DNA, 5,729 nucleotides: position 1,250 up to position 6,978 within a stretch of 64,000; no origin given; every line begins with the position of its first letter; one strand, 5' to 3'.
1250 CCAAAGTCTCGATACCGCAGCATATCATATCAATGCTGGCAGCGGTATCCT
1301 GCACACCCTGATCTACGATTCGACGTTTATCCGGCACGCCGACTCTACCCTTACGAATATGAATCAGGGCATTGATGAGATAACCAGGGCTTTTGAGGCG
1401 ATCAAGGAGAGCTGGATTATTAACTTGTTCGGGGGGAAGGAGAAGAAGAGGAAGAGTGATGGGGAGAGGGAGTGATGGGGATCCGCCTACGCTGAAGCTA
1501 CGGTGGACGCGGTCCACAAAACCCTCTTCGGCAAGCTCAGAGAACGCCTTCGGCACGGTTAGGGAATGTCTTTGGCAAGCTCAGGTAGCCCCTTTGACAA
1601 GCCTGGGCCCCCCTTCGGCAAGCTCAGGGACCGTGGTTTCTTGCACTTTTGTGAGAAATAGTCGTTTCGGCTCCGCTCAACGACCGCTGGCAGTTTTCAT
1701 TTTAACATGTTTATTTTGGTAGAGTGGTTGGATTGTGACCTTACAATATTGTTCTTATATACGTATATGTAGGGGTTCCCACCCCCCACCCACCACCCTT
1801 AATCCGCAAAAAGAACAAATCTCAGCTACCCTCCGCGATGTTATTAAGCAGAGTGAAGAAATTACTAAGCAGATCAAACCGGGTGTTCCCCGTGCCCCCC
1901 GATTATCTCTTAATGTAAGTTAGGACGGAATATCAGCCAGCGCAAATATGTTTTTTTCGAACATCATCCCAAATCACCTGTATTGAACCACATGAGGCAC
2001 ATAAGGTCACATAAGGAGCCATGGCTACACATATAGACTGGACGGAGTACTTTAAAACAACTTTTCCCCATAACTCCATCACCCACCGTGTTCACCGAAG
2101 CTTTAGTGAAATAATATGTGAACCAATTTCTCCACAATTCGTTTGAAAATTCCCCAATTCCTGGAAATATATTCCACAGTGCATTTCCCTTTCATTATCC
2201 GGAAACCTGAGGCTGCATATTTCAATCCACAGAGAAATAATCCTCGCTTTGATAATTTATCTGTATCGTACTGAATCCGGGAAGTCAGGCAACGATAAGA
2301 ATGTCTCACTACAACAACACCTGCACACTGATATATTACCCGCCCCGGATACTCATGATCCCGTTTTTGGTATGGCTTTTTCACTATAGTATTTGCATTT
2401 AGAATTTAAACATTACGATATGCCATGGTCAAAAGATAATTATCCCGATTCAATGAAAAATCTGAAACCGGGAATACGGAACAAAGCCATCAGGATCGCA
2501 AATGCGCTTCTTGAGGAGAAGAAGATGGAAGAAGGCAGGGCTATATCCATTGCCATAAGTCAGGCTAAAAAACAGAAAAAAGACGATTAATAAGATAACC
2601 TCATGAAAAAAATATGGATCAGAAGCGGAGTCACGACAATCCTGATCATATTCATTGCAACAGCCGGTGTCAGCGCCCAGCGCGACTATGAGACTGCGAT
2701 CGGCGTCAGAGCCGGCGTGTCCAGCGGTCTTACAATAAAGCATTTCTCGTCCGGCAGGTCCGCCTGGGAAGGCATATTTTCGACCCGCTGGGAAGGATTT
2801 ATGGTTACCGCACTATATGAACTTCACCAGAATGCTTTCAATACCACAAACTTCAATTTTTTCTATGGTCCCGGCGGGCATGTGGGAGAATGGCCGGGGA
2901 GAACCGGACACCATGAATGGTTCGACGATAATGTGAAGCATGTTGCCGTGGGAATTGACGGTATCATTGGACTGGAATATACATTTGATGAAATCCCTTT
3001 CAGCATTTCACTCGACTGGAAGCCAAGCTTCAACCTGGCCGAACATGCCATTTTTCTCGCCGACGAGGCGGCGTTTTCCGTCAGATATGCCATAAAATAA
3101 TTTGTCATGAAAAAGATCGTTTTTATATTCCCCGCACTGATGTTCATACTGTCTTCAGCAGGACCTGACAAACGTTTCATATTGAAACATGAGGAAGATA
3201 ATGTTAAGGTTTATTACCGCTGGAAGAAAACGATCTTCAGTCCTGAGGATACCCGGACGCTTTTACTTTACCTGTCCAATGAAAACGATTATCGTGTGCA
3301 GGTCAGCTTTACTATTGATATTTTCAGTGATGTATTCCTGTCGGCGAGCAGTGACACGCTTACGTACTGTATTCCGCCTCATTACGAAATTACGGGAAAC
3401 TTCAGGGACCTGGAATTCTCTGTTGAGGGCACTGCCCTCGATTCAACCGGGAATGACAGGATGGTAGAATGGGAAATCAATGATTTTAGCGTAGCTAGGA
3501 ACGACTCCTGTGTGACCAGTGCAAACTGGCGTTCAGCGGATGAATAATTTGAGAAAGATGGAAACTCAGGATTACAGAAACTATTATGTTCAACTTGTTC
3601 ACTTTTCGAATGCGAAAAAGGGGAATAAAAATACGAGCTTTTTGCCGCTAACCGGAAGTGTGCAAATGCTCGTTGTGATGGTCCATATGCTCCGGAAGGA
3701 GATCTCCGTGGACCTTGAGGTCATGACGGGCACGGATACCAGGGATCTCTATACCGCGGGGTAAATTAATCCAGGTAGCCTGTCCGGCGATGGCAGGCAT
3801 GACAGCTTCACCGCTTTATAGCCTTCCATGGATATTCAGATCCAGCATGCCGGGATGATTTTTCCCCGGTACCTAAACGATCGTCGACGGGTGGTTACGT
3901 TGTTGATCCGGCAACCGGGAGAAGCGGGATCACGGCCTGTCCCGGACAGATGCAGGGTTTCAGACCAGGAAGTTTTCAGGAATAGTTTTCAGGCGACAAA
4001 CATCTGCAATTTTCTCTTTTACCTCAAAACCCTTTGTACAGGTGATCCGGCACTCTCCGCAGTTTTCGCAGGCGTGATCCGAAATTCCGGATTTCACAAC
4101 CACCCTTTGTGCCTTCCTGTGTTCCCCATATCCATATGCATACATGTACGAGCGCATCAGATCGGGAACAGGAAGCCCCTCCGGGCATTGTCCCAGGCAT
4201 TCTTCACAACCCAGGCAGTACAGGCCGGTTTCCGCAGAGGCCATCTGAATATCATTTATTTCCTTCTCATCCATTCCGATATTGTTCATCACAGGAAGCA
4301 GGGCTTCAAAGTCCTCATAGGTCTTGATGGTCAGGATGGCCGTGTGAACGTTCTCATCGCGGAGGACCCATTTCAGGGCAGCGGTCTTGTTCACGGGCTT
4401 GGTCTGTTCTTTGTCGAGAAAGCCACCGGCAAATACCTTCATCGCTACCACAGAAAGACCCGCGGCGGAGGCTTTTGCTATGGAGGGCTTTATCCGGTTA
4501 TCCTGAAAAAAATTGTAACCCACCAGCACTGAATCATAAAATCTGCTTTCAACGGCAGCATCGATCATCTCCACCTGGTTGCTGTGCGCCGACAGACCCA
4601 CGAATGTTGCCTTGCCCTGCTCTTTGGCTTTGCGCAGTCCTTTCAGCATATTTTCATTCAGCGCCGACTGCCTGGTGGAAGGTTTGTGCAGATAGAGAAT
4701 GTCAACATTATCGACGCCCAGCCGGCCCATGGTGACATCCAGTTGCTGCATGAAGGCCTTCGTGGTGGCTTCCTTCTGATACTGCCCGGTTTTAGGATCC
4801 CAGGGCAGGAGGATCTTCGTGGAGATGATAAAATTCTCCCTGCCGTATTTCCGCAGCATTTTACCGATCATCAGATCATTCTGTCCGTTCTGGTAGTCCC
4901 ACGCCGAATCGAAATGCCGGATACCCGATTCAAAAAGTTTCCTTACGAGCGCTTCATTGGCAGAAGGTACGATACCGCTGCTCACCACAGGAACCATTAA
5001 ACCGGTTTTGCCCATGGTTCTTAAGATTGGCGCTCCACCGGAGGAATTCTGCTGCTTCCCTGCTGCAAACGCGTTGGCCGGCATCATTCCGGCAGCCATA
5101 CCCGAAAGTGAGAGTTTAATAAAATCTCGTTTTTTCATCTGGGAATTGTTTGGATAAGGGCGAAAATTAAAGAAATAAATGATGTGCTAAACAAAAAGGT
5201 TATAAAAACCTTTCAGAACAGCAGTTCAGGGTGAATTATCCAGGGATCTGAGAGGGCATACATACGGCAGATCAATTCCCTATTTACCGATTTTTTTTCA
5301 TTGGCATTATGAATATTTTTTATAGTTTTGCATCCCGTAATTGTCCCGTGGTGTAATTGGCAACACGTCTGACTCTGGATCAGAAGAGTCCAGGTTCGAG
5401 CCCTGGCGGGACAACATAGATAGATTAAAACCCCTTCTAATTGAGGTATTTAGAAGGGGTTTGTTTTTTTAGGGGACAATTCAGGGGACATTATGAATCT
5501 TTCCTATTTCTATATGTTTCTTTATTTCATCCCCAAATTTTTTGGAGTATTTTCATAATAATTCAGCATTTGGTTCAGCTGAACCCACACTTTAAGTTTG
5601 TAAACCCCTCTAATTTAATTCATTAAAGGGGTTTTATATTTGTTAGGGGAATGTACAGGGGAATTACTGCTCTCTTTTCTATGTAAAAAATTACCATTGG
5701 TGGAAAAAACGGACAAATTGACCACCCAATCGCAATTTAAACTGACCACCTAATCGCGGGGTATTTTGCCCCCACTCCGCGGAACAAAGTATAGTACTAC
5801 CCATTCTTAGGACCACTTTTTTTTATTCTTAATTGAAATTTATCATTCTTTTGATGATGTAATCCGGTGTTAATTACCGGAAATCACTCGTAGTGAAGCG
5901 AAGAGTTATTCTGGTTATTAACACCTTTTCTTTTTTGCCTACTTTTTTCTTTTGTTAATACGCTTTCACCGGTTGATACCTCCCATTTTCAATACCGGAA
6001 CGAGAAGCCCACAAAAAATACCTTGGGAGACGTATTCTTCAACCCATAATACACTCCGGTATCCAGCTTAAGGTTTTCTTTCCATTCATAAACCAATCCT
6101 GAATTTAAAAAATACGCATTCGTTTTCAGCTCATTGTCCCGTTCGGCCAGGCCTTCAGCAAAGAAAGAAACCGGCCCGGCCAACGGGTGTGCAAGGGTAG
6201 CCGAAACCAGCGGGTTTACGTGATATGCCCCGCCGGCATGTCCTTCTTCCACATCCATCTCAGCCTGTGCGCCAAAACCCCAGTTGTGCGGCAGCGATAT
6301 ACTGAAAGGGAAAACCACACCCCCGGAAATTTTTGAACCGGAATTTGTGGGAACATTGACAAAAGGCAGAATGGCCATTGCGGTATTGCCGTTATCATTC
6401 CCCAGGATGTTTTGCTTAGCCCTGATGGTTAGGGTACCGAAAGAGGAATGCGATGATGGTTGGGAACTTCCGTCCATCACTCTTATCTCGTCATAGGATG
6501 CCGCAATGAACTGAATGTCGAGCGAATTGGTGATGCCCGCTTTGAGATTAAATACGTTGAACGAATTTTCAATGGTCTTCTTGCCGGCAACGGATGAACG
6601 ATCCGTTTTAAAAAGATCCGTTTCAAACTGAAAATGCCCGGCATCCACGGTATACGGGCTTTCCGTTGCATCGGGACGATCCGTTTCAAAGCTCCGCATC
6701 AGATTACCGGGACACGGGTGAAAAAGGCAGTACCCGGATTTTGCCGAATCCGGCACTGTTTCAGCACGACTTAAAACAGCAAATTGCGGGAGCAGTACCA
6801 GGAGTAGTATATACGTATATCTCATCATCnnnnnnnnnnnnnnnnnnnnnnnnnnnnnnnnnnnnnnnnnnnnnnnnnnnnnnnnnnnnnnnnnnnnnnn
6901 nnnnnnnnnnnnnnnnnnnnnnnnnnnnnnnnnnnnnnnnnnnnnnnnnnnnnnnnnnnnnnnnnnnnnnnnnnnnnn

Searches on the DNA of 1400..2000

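Call 81: search_rna_families(source=window, start=1400, end=2000, threshold=evalue, max_evalue=1, show_alignments=1)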
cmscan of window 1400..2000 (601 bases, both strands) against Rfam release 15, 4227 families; matches with E-value up to 1: 2.
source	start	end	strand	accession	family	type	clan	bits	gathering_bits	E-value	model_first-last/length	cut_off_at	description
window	1439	1497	+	RF01128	sR43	Gene; snRNA; snoRNA; CD-box;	-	15.2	45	0.28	1-56/56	no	Small nucleolar RNA sR42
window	1419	1534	+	RF00461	IRES_VEGF_A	Cis-reg; IRES;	-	13.9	160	0.81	1-308/308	no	Vascular endothelial growth factor (VEGF) IRES A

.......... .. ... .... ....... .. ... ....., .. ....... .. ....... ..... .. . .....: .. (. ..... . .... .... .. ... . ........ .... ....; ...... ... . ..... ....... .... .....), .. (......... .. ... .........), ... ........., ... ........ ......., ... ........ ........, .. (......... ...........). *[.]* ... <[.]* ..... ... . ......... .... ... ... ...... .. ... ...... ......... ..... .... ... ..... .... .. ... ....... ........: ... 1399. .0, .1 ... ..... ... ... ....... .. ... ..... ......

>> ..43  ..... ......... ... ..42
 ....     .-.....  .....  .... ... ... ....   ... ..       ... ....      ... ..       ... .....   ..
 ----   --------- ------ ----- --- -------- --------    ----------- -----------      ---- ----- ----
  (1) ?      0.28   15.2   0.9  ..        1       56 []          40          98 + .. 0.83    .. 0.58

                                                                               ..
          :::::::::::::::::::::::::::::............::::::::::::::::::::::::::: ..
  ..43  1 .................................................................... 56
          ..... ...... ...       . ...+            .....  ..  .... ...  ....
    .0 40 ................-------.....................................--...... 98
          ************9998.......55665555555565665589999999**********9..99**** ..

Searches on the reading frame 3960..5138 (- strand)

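Call 66: search_protein_families(library=pfam, proteins=[window:3960-5138:-], max_evalue=0.00001)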
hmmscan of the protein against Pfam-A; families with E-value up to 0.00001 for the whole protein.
window:3960-5138:- (392 aa): 2 families
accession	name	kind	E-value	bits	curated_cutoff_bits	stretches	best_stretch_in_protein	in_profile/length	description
PF00248.27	Aldo_ket_red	-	5.4e-30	104.9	24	1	58-250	18-206/291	Aldo/keto reductase family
PF13187.11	Fer4_9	-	3.6e-06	27.3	27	1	307-370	1-50/52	4Fe-4S dicluster domain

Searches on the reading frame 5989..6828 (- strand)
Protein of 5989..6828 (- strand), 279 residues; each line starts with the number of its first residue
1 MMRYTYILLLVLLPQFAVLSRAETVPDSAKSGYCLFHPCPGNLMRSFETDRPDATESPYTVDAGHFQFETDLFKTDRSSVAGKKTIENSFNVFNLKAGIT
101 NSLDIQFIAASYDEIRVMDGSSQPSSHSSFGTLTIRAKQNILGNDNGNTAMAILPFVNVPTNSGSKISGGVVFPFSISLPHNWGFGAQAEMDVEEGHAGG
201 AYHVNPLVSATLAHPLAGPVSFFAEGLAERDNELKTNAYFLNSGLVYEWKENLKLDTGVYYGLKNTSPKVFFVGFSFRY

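Call 66: search_protein_families(library=pfam, proteins=[window:5989-6828:-], max_evalue=0.00001)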
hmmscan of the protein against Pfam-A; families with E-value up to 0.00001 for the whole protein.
window:5989-6828:- (279 aa): 1 family
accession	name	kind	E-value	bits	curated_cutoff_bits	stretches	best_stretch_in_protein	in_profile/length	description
PF13557.12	Phenol_MetA_deg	-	2.2e-18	67.6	22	1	49-272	1-234/242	Putative MetA-pathway of phenol degradation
